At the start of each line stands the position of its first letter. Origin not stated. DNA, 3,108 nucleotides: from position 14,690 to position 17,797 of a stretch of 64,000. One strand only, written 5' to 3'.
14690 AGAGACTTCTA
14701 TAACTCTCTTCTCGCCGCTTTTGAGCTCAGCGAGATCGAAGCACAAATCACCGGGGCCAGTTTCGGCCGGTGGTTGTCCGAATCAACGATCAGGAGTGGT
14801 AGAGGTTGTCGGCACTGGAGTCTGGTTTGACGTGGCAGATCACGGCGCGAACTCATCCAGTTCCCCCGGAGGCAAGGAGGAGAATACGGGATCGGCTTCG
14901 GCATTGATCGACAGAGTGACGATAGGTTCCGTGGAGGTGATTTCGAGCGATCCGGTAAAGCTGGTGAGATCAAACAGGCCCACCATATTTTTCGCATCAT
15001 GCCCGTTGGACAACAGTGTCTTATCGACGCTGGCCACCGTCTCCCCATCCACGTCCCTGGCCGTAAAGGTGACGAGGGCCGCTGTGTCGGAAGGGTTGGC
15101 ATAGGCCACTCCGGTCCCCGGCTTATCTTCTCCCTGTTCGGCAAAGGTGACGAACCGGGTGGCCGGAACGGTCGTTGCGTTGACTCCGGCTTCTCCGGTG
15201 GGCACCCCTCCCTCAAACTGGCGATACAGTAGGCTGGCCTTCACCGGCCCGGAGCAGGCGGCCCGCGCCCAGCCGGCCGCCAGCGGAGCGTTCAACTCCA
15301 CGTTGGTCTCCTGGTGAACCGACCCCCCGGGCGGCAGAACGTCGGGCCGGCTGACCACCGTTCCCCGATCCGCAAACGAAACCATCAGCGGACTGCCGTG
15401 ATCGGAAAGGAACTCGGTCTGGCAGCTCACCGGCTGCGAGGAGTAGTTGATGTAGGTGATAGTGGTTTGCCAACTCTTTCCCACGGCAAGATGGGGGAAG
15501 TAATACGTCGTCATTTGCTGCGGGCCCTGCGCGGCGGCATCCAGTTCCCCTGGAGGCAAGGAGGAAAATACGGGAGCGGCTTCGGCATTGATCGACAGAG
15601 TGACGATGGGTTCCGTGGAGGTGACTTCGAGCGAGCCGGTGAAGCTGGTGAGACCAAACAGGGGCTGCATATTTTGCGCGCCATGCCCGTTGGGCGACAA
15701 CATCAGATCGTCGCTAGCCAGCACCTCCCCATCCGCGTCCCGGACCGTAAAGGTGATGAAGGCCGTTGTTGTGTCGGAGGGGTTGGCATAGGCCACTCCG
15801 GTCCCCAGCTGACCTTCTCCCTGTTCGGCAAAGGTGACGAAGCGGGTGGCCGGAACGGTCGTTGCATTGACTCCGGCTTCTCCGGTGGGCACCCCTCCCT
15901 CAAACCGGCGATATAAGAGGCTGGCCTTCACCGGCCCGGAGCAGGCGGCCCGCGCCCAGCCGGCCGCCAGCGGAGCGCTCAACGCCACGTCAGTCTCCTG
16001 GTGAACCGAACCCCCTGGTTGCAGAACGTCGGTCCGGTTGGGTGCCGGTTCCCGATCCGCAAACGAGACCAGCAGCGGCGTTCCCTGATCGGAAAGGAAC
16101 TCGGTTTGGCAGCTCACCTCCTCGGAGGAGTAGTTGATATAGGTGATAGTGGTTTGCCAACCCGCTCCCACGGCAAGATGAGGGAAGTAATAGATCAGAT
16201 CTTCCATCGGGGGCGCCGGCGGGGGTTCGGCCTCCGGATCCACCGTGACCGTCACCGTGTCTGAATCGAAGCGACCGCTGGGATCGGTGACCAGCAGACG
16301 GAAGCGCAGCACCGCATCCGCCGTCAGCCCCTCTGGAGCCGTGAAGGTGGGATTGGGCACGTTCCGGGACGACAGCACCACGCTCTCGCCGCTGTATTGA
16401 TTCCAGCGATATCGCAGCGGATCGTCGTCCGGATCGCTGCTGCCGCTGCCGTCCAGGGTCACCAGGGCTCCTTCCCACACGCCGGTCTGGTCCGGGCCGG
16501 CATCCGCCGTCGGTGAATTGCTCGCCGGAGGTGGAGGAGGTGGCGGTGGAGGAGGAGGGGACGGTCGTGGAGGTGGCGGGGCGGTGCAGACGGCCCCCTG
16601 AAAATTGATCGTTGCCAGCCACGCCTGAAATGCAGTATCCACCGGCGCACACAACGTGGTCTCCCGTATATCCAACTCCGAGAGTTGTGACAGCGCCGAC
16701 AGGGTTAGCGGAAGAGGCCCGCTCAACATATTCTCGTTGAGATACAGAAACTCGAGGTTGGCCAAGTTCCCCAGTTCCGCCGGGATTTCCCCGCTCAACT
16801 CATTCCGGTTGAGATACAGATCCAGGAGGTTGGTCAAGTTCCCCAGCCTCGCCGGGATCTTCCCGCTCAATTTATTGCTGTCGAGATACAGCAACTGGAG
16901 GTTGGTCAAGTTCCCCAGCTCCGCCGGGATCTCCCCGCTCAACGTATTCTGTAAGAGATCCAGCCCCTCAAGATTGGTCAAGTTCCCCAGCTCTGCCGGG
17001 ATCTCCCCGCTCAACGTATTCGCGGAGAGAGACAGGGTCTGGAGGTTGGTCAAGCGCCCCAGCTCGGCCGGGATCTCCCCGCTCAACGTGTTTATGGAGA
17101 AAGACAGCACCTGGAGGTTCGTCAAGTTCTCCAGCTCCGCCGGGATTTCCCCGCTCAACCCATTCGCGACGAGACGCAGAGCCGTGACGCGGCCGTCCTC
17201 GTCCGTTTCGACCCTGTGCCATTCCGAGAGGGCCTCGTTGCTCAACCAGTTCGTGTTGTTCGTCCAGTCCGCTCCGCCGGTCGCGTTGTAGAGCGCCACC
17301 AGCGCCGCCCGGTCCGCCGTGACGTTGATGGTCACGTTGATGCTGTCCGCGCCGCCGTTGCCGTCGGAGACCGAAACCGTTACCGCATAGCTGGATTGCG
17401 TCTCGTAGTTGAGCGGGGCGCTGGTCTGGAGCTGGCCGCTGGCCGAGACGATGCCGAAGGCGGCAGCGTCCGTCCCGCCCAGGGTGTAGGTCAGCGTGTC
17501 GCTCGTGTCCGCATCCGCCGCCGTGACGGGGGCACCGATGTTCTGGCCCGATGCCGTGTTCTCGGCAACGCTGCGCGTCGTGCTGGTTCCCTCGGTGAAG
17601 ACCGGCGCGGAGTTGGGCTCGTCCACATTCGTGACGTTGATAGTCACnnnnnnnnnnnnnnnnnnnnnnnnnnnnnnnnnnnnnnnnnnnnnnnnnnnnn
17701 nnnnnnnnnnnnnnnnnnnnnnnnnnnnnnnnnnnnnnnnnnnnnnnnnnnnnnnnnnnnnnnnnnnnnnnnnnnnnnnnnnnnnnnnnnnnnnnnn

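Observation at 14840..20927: Two adjacent secreted giants with unrelated eukaryote-like heads and one shared, near-identical tail cassette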

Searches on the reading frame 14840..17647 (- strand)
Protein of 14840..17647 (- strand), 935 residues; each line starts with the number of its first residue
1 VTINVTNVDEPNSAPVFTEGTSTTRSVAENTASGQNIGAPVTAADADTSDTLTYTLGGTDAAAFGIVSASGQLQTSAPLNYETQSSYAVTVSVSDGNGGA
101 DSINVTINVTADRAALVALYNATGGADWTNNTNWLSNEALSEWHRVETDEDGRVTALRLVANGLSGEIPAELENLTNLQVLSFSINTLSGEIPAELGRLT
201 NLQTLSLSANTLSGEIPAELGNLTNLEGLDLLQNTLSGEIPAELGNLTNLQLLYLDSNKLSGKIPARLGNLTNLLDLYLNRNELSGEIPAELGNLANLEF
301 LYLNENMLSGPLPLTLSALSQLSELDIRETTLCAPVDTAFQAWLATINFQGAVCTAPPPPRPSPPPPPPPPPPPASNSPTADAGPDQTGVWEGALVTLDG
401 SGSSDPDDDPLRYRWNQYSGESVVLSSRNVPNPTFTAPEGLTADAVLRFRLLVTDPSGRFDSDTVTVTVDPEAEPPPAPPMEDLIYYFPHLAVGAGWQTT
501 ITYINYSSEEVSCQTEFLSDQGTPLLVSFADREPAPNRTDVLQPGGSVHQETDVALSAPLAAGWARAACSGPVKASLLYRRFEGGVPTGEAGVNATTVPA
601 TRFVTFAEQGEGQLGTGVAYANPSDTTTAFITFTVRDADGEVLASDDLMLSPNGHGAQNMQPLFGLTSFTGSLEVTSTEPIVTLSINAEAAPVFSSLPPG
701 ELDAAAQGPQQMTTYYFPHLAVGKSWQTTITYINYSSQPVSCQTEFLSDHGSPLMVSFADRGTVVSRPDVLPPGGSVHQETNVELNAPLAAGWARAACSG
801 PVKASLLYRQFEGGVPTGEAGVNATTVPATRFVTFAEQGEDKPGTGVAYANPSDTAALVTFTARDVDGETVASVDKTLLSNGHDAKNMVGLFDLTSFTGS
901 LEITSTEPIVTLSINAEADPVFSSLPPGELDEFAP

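Call 35: find_encoding_contigs(protein=window:14840-17647:-, flank=10000, max_places=6)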
Protein window:14840-17647:- (935 aa): no gene with exactly this product is on record in the collection.

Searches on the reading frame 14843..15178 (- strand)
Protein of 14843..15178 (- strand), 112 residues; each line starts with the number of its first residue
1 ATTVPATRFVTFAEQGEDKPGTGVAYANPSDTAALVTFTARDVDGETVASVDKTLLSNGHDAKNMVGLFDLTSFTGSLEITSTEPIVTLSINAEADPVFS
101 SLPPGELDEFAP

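Call 65: predict_structure(alignment_id=A4)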
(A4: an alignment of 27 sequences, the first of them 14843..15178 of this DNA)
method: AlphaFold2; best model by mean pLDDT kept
length: 112 residues; sequences in the alignment: 27
mean_pLDDT: 79.8   pTM: 0.70
mean pLDDT of the five models: 79.8, 75.4, 68.3, 67.3, 64.7
residues with pLDDT >= 90: 48; 70-90: 39; 50-70: 5; < 50: 20
segments of 3 or more residues with pLDDT < 50: 1-3, 96-112
pLDDT, mean of each block of 10 residues (from residue 1): 65 83 89 94 94 95 90 89 86 56 44 39
secondary structure, 60 per line:
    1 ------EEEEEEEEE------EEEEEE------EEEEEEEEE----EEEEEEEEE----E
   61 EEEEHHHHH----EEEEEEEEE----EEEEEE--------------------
elements in order: E7-15 E22-27 E34-42 E47-55 E60-64 H65-69 E74-82 E87-92

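Call 67: fold_search(model_id=the predicted structure, library=pdb)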
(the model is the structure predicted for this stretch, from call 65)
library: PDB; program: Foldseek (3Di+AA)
matches with E <= 10: 1446; with E <= 0.001: 4
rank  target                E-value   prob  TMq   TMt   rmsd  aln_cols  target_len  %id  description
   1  2ii7_C                5.5e-04  1.00  0.61  0.62   5.4        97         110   21  Anabaena sensory rhodopsin transducer (released 2007-03-20)
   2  2ii7_H                6.1e-04  1.00  0.61  0.64   5.5        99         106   22  Anabaena sensory rhodopsin transducer (released 2007-03-20)
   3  2ii7_A                7.6e-04  1.00  0.56  0.56   6.5        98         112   21  Anabaena sensory rhodopsin transducer (released 2007-03-20)
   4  2ii7_F                9.0e-04  1.00  0.60  0.73   3.9        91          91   24  Anabaena sensory rhodopsin transducer (released 2007-03-20)
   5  2ii7_E                1.0e-03  1.00  0.64  0.67   5.3       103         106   20  Anabaena sensory rhodopsin transducer (released 2007-03-20)
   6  2ii8_C                1.1e-03  1.00  0.59  0.71   5.1        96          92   24  Anabaena sensory rhodopsin transducer (released 2007-03-20)
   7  2ii8_F                1.2e-03  1.00  0.61  0.73   5.1        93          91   25  Anabaena sensory rhodopsin transducer (released 2007-03-20)
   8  2ii9_C                1.2e-03  1.00  0.59  0.69   5.1        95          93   23  Anabaena sensory rhodopsin transducer (released 2007-03-20)
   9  2ii9_D                1.3e-03  1.00  0.61  0.72   5.1        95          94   21  Anabaena sensory rhodopsin transducer (released 2007-03-20)
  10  2ii7_D                1.3e-03  1.00  0.59  0.63   5.7       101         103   21  Anabaena sensory rhodopsin transducer (released 2007-03-20)
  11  2ii8_E                1.6e-03  1.00  0.62  0.74   5.0        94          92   23  Anabaena sensory rhodopsin transducer (released 2007-03-20)
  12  2ii8_B                1.7e-03  1.00  0.62  0.67   4.9       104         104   20  Anabaena sensory rhodopsin transducer (released 2007-03-20)
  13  2ii7_B                1.8e-03  1.00  0.61  0.60   4.3       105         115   18  Anabaena sensory rhodopsin transducer (released 2007-03-20)
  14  2ii8_A                2.4e-03  1.00  0.62  0.71   5.4        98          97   21  Anabaena sensory rhodopsin transducer (released 2007-03-20)
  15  2ii8_D                3.4e-03  1.00  0.59  0.67   4.0        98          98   23  Anabaena sensory rhodopsin transducer (released 2007-03-20)
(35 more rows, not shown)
